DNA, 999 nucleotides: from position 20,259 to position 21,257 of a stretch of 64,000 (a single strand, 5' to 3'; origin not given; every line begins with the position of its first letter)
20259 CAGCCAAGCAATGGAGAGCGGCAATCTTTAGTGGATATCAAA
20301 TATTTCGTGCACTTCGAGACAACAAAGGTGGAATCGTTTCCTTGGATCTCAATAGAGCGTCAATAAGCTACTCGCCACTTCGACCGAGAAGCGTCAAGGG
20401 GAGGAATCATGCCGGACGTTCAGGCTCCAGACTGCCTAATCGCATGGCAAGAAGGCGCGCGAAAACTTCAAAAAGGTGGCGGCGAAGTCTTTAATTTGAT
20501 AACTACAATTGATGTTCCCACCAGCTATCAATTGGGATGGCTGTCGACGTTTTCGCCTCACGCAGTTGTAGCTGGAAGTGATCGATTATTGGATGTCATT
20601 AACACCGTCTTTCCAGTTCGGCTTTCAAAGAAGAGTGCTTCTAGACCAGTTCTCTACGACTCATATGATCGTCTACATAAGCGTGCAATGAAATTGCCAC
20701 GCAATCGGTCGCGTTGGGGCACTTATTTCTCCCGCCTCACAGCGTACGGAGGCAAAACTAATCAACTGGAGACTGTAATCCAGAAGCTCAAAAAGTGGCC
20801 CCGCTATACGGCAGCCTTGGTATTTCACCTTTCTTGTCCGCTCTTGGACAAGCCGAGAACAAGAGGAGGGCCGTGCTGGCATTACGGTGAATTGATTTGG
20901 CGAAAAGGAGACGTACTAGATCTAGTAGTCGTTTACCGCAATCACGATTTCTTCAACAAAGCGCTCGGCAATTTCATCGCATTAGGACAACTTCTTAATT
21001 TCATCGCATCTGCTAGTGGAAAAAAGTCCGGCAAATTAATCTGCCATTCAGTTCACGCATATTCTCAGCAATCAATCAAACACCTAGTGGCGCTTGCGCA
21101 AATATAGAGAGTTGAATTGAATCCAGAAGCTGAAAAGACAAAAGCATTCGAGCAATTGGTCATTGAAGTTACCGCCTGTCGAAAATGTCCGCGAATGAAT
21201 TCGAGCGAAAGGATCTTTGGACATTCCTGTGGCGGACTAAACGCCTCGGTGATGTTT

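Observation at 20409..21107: Miniature, highly divergent thymidylate-synthase-fold protein retaining catalytic residues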

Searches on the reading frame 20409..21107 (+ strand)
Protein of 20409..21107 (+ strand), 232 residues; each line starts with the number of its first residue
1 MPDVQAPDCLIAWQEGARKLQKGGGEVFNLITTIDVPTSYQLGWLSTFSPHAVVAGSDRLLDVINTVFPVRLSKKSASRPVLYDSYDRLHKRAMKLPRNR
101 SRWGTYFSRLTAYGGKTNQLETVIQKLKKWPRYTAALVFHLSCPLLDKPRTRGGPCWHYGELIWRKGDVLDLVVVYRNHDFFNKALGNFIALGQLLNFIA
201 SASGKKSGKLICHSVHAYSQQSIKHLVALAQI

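Call 3: search_protein_families(library=pfam, proteins=[window:20409-21107:+], max_evalue=1)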
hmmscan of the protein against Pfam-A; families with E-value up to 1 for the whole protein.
window:20409-21107:+ (232 aa): 2 families
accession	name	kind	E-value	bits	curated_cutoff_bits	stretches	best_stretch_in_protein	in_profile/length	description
PF00303.24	Thymidylat_synt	-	0.00096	18.8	24.3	1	113-221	105-214/266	Thymidylate synthase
PF12486.13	VasL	-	0.15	12.5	27.3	1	40-79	3-42/147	Type VI secretion system, EvfB, or VasL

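Call 4: search_protein_families(library=ncbifam, proteins=[window:20409-21107:+], max_evalue=1)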
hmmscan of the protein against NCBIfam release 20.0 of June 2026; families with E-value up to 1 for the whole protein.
window:20409-21107:+ (232 aa): 2 families
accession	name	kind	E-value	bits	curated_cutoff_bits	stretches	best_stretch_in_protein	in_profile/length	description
TIGR03283.1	thy_syn_methano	equivalog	1.4e-12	47.6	174.55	1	100-218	77-194/201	thymidylate synthase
NF011264.0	PRK14670.1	equivalog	0.15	10.3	1021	1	48-83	129-164/602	excinuclease ABC subunit C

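Call 5: search_protein_families(library=padloc, proteins=[window:20409-21107:+], max_evalue=1)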
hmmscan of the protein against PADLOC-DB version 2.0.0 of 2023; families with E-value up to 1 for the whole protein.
window:20409-21107:+ (232 aa): 0 families

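Call 6: find_homologous_proteins(query=window:20409-21107:+, max_evalue=0.001)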
Query window:20409-21107:+ (232 aa): 309 proteins with E <= 0.001 among 788 candidates; the best 120 are listed.
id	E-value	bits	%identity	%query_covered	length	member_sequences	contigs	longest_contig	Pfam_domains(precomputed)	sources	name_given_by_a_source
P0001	5.7e-134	463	100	88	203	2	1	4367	-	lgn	-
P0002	6.3e-114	398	72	100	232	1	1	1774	-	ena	-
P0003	6.0e-112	391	72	100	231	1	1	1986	-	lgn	-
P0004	1.4e-108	380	69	100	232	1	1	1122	-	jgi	-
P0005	4.7e-99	349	63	100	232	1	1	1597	-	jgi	-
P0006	1.8e-96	341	61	100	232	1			-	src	-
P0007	1.9e-94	334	63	100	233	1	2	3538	-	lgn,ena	-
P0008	7.1e-94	332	62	100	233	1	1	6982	-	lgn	-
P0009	7.3e-93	329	60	100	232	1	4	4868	-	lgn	-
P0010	5.3e-89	316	61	100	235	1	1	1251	-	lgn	-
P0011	2.3e-87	311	61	100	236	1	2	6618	-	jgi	jgi:hypothetical protein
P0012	3.7e-87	310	63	93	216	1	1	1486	-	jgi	jgi:hypothetical protein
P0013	1.3e-86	308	59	100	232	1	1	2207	-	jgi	jgi:thymidylate synthase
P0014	1.8e-86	308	61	100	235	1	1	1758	-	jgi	jgi:hypothetical protein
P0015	4.2e-86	307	59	100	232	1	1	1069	-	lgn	-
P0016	1.0e-85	305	61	100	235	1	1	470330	-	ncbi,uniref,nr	ncbi:hypothetical protein [Paucimonas lemoignei]|uniref:hypothetical protein n=1 Tax=Paucimonas lemo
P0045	1.6e-75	272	54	99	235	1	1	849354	-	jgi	jgi:hypothetical protein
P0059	3.6e-74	268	55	98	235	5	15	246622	-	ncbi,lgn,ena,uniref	ncbi:hypothetical protein [Variovorax paradoxus]|uniref:hypothetical protein n=1 Tax=Variovorax para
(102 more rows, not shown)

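Call 7: search_solved_structures(query=window:20409-21107:+, max_evalue=10, show_alignments=3)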
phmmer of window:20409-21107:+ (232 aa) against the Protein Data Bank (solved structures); distinct sequences matched with E-value up to 10: 1.
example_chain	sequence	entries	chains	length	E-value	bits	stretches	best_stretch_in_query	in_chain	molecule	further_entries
3sxz_A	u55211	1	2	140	1.4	11.9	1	53-99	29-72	Transcriptional regulator, GntR family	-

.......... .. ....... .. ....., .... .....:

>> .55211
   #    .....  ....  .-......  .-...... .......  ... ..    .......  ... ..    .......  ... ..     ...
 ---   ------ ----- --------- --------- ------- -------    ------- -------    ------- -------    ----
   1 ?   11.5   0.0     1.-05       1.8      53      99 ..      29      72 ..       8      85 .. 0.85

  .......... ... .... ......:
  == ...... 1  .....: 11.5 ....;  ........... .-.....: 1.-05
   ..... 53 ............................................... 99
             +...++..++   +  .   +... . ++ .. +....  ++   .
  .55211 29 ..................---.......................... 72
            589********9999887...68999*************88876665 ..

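Call 9: search_solved_structures(query=A1, max_evalue=10, show_alignments=3)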
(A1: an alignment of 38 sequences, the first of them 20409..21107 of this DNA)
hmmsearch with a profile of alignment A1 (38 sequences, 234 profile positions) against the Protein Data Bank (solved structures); distinct sequences matched with E-value up to 10: 3.
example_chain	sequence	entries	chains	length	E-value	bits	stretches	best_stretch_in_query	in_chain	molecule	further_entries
3pc2_A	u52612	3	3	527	0.98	12.4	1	146-177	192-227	CG1753, isoform A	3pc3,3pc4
28jc_N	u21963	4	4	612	1.1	12.3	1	33-98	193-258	Putative RNA polymerase II subunit B1 CTD phosphatase RPAP2 | RPAP2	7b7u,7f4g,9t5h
9t5j_A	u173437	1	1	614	1.1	12.3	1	33-98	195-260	Putative RNA polymerase II subunit B1 CTD phosphatase RPAP2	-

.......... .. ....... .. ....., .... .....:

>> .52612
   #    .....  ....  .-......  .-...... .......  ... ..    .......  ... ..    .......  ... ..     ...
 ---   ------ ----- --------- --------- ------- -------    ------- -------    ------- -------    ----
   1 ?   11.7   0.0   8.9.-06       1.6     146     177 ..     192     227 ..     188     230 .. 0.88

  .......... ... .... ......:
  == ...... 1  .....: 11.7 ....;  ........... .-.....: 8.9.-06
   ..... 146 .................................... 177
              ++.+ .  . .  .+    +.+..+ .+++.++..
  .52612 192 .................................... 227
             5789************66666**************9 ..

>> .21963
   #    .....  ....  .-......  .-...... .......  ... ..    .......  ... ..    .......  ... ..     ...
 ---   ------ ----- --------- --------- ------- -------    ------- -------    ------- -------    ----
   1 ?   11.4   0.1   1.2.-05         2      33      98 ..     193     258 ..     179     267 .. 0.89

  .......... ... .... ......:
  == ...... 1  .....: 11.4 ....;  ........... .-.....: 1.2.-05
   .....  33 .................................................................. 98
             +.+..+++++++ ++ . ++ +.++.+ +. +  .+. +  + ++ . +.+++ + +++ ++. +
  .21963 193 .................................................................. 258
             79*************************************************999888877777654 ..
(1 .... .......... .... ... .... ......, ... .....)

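Call 12: find_encoding_contigs(protein=P0016, flank=8000, max_places=2)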
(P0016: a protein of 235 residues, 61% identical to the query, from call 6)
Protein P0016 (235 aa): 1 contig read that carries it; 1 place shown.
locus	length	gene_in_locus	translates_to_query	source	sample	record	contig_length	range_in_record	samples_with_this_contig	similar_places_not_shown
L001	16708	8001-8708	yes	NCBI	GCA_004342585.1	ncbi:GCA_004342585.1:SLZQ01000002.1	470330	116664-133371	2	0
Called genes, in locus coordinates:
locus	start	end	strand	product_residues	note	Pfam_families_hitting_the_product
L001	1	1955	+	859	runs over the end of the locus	PF03979:Sigma70_r1_1, PF00140:Sigma70_r1_2, PF04546:Sigma70_ner, PF04542:Sigma70_r2, PF04539:Sigma70_r3, PF04545:Sigma70_r4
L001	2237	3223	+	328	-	PF00589:Phage_integrase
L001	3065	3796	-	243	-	-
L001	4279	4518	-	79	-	-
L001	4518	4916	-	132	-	-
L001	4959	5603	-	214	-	PF00239:Resolvase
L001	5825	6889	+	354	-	PF26345:ScoMcrA_N (weak)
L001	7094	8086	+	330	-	PF18722:MazG_C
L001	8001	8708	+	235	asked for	-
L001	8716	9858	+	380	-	PF03167:UDG, PF13274:SocA_Panacea (weak)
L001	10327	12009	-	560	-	PF08019:EptA_B_N, PF00884:Sulfatase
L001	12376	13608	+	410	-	PF13347:MFS_2 (faint), PF03137:OATP (faint), PF07690:MFS_1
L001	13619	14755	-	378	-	PF13515:FUSC_2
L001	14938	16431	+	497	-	PF00270:DEAD, PF04851:ResIII, PF16203:ERCC3_RAD25_C (weak), PF00271:Helicase_C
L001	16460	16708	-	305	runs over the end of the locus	PF00749:tRNA-synt_1c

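Call 13: find_encoding_contigs(protein=P0045, flank=8000, max_places=2)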
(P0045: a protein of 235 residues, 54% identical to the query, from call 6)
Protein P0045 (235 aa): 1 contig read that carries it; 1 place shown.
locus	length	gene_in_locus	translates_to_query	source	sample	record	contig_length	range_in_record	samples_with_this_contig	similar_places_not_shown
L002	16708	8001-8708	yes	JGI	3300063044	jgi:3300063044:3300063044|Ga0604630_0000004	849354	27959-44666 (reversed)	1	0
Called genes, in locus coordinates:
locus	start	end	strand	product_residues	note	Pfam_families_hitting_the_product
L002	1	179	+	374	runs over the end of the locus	PF27126:NmeDI_C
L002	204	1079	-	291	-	PF00142:Fer4_NifH (weak), PF02374:ArsA_ATPase (weak), PF06564:CBP_BcsQ, PF09140:MipZ, PF10609:ParA, PF13614:AAA_31, PF01656:CbiA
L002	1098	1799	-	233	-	PF02527:GidB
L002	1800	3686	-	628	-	PF01134:GIDA, PF07992:Pyr_redox_2 (weak), PF12831:FAD_oxidored, PF21680:GIDA_C_1st, PF13932:SAM_GIDA_C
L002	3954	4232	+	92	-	PF11746:DUF3303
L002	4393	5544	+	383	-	PF21338:Top1B_N_bact, PF01028:Topoisom_I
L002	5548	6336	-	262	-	PF13489:Methyltransf_23, PF01209:Ubie_methyltran, PF13847:Methyltransf_31, PF08241:Methyltransf_11, PF08242:Methyltransf_12, PF13649:Methyltransf_25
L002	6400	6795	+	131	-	PF00903:Glyoxalase, PF18029:Glyoxalase_6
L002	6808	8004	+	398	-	PF18722:MazG_C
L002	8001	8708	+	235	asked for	-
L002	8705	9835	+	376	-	PF03167:UDG, PF13274:SocA_Panacea (faint)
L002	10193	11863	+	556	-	-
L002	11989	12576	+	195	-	-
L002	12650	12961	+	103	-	-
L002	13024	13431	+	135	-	-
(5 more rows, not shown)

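Call 14: find_encoding_contigs(protein=P0059, flank=8000, max_places=3)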
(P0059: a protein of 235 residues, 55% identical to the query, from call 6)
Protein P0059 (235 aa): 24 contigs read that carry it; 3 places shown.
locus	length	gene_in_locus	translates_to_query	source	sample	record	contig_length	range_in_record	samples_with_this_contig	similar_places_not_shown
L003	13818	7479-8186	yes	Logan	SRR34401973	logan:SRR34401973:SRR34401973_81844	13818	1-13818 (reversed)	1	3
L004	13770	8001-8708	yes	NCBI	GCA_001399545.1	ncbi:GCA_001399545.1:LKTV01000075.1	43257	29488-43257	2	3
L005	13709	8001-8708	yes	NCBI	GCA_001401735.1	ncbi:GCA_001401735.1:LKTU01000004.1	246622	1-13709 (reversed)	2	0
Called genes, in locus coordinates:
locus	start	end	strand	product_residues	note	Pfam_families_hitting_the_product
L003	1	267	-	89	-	?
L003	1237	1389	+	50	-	-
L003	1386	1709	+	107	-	-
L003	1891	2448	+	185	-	-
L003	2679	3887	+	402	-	PF07690:MFS_1, PF00083:Sugar_tr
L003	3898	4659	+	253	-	PF00106:adh_short, PF01370:Epimerase (faint), PF08659:KR (weak), PF13561:adh_short_C2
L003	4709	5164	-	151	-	PF13527:Acetyltransf_9 (weak), PF00583:Acetyltransf_1, PF13673:Acetyltransf_10 (weak), PF13508:Acetyltransf_7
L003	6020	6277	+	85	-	-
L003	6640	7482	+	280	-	PF18722:MazG_C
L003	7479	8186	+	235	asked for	-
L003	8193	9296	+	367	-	PF03167:UDG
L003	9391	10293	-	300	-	PF00126:HTH_1, PF03466:LysR_substrate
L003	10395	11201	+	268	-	PF02525:Flavodoxin_2, PF03358:FMN_red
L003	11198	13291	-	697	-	PF20091:Abhydrolase_10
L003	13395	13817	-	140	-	?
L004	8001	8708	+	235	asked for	-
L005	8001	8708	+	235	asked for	-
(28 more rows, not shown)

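Call 18: predict_structure(alignment_id=A1)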
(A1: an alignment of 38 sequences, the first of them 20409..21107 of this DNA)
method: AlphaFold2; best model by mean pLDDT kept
length: 232 residues; sequences in the alignment: 38
mean_pLDDT: 91.2   pTM: 0.90
mean pLDDT of the five models: 91.2, 90.3, 88.8, 88.1, 88.0
residues with pLDDT >= 90: 179; 70-90: 41; 50-70: 12; < 50: 0
segments of 3 or more residues with pLDDT < 50: none
pLDDT, mean of each block of 10 residues (from residue 1): 97 98 96 97 94 92 93 96 95 86 88 91 93 77 71 70 93 94 96 98 97 96 94 66
secondary structure, 60 per line:
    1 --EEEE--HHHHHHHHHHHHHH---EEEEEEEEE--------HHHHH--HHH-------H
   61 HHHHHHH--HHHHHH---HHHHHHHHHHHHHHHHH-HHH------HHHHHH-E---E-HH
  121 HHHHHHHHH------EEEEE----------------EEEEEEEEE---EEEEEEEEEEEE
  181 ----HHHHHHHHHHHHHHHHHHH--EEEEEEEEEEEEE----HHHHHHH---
elements in order: E3-6 H9-22 E26-34 H43-47 H60-67 H70-75 H79-95 H106-111 H119-129 E136-140 E157-165 E169-180 H185-203 E206-218 H223-229

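Call 22: fold_search(model_id=the predicted structure, library=pdb)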
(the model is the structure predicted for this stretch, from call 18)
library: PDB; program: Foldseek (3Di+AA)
matches with E <= 10: 618; with E <= 0.001: 396
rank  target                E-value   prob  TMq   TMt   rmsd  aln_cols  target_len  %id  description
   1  9iqu                  4.7e-12  1.00  0.63  0.67   5.7       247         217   17  phage HY126 dCMP hydroxylase-AfhB with sustrate dCMP (released 2025-07-16)
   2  9iqc                  1.6e-11  1.00  0.64  0.64   6.9       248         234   18  Monooxygenase dependent on riboflavin with dCMP and FAD (released 2025-07-16)
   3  2g89                  4.1e-10  1.00  0.58  0.44  11.8       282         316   16  L. casei thymidylate synthase Y261A in complex with substrate, dUMP (released 2006-03-14)
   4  1bo8                  7.9e-10  1.00  0.56  0.42  11.1       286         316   16  THYMIDYLATE SYNTHASE R178T MUTANT (released 1998-08-19)
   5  1tsy                  8.4e-10  1.00  0.57  0.43  12.5       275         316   17  THYMIDYLATE SYNTHASE R179K MUTANT (released 1996-03-08)
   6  3c06                  9.0e-10  1.00  0.60  0.47  11.0       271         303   17  Lactobacillus CASEI Thymidylate Synthase Ternary Complex With DUMP and the Phtalimidic Derivative 14C in Multiple Bindin (released 2009-01-20)
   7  1bpj                  9.0e-10  1.00  0.57  0.43  11.1       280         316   16  THYMIDYLATE SYNTHASE R178T, R179T DOUBLE MUTANT (released 1998-08-19)
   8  1jmf                  1.1e-09  1.00  0.59  0.44  12.4       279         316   15  CONTRIBUTIONS OF ORIENTATION AND HYDROGEN BONDING TO CATALYSIS IN ASN-229 MUTANTS OF THYMIDYLATE SYNTHASE (released 1998-01-28)
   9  5jnh_A                1.1e-09  1.00  0.67  0.51   6.1       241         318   13  Crystal Structure of cytidine monophosphate hydroxymethylase MilA (released 2017-01-25)
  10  1bo7                  1.2e-09  1.00  0.58  0.44  12.6       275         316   17  THYMIDYLATE SYNTHASE R179T MUTANT (released 1998-08-19)
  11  5j7w_A                1.4e-09  1.00  0.59  0.50   8.9       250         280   14  Enterococcus faecalis thymidylate synthase complex with methotrexate (released 2016-09-28)
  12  1bp0                  1.4e-09  1.00  0.55  0.41  13.0       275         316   16  THYMIDYLATE SYNTHASE R23I MUTANT (released 2000-01-12)
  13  3uwl_C                1.5e-09  1.00  0.60  0.51   8.7       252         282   15  Crystal structure of Enteroccocus faecalis thymidylate synthase (EfTS) in complex with 5-formyl tetrahydrofolate (released 2012-08-29)
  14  4o7u_A                1.6e-09  1.00  0.59  0.48   8.8       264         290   14  Etherocomplex of Enteroccocus faecalis thymidylate synthase with 5-hydroxymethilene-6-hydrofolic acid and the phtalimi (released 2014-12-31)
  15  1njc                  1.6e-09  1.00  0.57  0.43  12.8       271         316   17  THYMIDYLATE SYNTHASE, MUTATION, N229D WITH 2'-DEOXYCYTIDINE 5'-MONOPHOSPHATE (DCMP) (released 1996-07-11)
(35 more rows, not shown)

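Call 27: search_protein_representatives(alignment_id=A1)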
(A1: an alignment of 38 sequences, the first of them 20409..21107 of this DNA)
Query: 38 sequences, 234 profile positions. Proteins with E-value up to 0.001 (for the whole library): 1069; up to 1e-10: 663; up to 1e-30: 112. The best 150 are listed.
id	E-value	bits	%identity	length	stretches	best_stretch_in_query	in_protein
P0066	3.0e-110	383.9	-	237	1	1-233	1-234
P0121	6.7e-88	310.8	-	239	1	1-233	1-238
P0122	1.1e-85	303.6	-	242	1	1-229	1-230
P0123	1.3e-80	286.9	-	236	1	5-232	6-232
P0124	3.0e-80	285.8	-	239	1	1-233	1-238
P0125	1.3e-79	283.6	-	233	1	4-232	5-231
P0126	1.8e-78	279.9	-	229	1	9-224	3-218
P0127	6.0e-78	278.2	-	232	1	2-187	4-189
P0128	5.7e-75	268.5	-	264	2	117-233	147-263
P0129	1.3e-74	267.3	-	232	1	4-231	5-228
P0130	2.6e-74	266.3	-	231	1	4-233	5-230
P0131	1.2e-73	264.2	-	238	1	3-233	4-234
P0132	1.6e-73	263.7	-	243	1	4-232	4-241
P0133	6.4e-73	261.8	-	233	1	4-232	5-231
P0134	7.5e-73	261.5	-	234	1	4-231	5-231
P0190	5.3e-40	154.0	-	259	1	3-227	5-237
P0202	4.6e-37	144.4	-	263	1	3-220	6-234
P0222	2.2e-32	129.1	-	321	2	114-229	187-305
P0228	1.6e-31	126.3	-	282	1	1-222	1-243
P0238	4.2e-30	121.6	-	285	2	121-219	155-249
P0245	3.4e-29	118.7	-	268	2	145-221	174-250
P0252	1.0e-28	117.1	-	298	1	8-178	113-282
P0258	5.4e-28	114.7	-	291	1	4-223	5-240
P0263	1.9e-27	112.9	-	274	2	4-132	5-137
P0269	6.0e-27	111.3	-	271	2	146-220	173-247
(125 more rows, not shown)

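Call 37: search_protein_families(library=ncbifam, alignment_id=A1, max_evalue=0.01)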
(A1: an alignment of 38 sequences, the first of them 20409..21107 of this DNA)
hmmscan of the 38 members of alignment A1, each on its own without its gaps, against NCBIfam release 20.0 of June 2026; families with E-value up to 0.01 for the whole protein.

A. member 1, window:20409-21107:+ (232 aa): 1 family
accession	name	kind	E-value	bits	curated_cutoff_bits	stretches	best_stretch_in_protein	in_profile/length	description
TIGR03283.1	thy_syn_methano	equivalog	1.4e-12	47.6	174.55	1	100-218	77-194/201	thymidylate synthase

B. families by the number of members that match (of 38 scanned): 2 families
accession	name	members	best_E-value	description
TIGR03283.1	thy_syn_methano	38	8.8e-15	thymidylate synthase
NF002497.0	PRK01827.1-3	2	0.0011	thymidylate synthase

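Call 38: search_protein_families(library=pfam, proteins=[P0190, P0202, P0222, P0228, P0238, P0245, P0252, P0258, P0263, P0269], max_evalue=0.01)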
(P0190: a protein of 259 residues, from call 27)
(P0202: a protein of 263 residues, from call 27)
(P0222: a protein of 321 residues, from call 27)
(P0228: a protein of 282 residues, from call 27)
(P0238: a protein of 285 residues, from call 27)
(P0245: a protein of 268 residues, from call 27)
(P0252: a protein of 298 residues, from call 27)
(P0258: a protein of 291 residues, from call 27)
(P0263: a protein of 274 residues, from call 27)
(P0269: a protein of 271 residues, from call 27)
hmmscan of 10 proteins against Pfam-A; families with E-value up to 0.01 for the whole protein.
P0190 (259 aa): 0 families

P0202 (263 aa): 0 families

P0222 (321 aa): 1 family
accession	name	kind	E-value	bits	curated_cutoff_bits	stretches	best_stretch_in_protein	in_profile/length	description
PF00303.24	Thymidylat_synt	-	0.00052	19.7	24.3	1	181-310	104-224/266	Thymidylate synthase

P0228 (282 aa): 0 families

P0238 (285 aa): 1 family
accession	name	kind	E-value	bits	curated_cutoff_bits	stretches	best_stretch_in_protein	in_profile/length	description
PF00303.24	Thymidylat_synt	-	0.00083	19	24.3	1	110-249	94-208/266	Thymidylate synthase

P0245 (268 aa): 0 families

P0252 (298 aa): 1 family
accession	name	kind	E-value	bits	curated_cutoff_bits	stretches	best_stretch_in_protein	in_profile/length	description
PF18722.6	MazG_C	-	3.1e-06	27.3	29.7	1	1-41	92-131/190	MazG C-terminal domain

P0258 (291 aa): 0 families

P0263 (274 aa): 0 families

P0269 (271 aa): 0 families
